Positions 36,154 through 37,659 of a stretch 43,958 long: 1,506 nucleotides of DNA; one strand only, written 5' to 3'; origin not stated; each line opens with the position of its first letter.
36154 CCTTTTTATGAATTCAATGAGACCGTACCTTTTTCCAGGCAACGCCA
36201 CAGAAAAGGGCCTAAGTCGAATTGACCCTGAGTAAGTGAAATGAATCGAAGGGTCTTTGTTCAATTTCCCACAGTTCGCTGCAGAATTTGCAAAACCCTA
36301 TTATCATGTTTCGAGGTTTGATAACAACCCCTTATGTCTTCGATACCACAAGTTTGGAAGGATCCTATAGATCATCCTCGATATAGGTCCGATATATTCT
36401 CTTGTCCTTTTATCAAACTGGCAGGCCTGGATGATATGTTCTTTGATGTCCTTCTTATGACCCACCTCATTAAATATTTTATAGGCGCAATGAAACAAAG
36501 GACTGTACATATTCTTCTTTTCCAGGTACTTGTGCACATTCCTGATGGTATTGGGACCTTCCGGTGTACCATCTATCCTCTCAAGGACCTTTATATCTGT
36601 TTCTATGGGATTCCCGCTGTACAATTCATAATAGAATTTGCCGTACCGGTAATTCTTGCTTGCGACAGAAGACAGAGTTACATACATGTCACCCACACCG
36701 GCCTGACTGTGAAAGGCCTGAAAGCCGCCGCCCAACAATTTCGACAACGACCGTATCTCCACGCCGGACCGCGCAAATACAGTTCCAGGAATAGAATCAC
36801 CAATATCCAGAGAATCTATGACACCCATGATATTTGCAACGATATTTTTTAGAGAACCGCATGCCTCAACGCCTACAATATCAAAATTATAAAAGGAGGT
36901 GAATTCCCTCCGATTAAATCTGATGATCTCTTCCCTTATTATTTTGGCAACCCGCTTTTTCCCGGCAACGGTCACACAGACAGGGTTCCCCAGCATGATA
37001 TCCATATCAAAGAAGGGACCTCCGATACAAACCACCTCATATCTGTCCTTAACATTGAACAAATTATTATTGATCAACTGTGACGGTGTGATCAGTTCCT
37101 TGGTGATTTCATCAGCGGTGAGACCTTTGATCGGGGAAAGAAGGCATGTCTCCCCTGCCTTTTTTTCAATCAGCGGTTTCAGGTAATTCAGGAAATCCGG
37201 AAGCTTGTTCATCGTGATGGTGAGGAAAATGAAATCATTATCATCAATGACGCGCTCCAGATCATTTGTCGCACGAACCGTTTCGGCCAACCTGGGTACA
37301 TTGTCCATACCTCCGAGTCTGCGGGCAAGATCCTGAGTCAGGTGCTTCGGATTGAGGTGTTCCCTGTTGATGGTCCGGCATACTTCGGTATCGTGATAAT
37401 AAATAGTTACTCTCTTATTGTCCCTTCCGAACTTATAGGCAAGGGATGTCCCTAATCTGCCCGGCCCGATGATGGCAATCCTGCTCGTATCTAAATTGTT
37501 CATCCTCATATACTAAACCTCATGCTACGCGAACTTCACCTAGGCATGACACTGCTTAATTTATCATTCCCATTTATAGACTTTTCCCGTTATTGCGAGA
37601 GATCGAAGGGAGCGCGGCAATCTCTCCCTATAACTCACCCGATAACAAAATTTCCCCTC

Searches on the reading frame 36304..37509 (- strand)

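Call 3: search_protein_families(library=pfam, proteins=[window:36304-37509:-], max_evalue=0.01)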
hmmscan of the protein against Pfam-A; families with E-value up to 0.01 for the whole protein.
window:36304-37509:- (401 aa): 4 families
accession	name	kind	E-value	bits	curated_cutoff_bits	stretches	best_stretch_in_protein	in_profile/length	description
PF07479.19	NAD_Gly3P_dh_C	-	1.2e-27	97.2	25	1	210-349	1-134/142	NAD-dependent glycerol-3-phosphate dehydrogenase C-terminus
PF01210.29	NAD_Gly3P_dh_N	-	2.4e-17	63.8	23.1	1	11-185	2-154/158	NAD-dependent glycerol-3-phosphate dehydrogenase N-terminus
PF03807.23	F420_oxidored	-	2.7e-05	25.1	21.6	1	10-113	1-82/94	NADP oxidoreductase coenzyme F420-dependent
PF02737.24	3HCDH_N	-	0.0017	18.8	22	1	11-95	2-83/180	3-hydroxyacyl-CoA dehydrogenase, NAD binding domain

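Call 4: search_protein_families(library=ncbifam, proteins=[window:36304-37509:-], max_evalue=0.01)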
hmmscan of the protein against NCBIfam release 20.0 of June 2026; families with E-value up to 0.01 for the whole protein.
window:36304-37509:- (401 aa): 20 families
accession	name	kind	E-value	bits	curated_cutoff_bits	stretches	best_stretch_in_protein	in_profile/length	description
NF000942.0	PRK00094.1-4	subfamily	3.2e-45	154.8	257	1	9-360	3-325/334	NAD(P)H-dependent glycerol-3-phosphate dehydrogenase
NF000941.0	PRK00094.1-3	equivalog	1.3e-41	143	423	1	9-357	2-323/336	NAD(P)H-dependent glycerol-3-phosphate dehydrogenase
NF000944.0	PRK00094.2-2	equivalog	2.2e-35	122.2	603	1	4-351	16-331/371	NAD(P)H-dependent glycerol-3-phosphate dehydrogenase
NF000946.0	PRK00094.2-4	equivalog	3.6e-33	114.9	455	1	8-362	4-327/342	NAD(P)H-dependent glycerol-3-phosphate dehydrogenase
NF000940.0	PRK00094.1-2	subfamily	7.6e-33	114.4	202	1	10-358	2-319/330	NAD(P)H-dependent glycerol-3-phosphate dehydrogenase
NF011212.0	PRK14619.1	equivalog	1.7e-32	112.9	377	1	79-347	37-287/309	NAD(P)H-dependent glycerol-3-phosphate dehydrogenase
NF000945.0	PRK00094.2-3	equivalog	1.7e-31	110.2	491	1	10-358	2-346/352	NAD(P)H-dependent glycerol-3-phosphate dehydrogenase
TIGR03376.1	glycerol3P_DH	equivalog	3.9e-28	98.6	285.5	1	10-355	1-338/342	glycerol-3-phosphate dehydrogenase (NAD(+))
NF009098.0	PRK12439.1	equivalog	1.4e-27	97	436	1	8-325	7-293/341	NAD(P)H-dependent glycerol-3-phosphate dehydrogenase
NF000943.0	PRK00094.2-1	equivalog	1.1e-26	94.1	400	1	10-357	2-291/296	NAD(P)H-dependent glycerol-3-phosphate dehydrogenase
NF000939.0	PRK00094.1-1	equivalog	1.4e-25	90.1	473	1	7-356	4-324/339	NAD(P)H-dependent glycerol-3-phosphate dehydrogenase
NF000947.0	PRK00094.2-5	equivalog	2.3e-23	83.2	251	1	9-347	5-315/323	NAD(P)H-dependent glycerol-3-phosphate dehydrogenase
NF011211.0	PRK14618.1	equivalog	6e-21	75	489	1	7-292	3-260/328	NAD(P)H-dependent glycerol-3-phosphate dehydrogenase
NF011213.0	PRK14620.1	equivalog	1.3e-19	70.5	478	1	10-348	2-313/326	NAD(P)H-dependent glycerol-3-phosphate dehydrogenase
NF004783.0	PRK06129.1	equivalog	0.00024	20.6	347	1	9-94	3-86/315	3-hydroxyacyl-CoA dehydrogenase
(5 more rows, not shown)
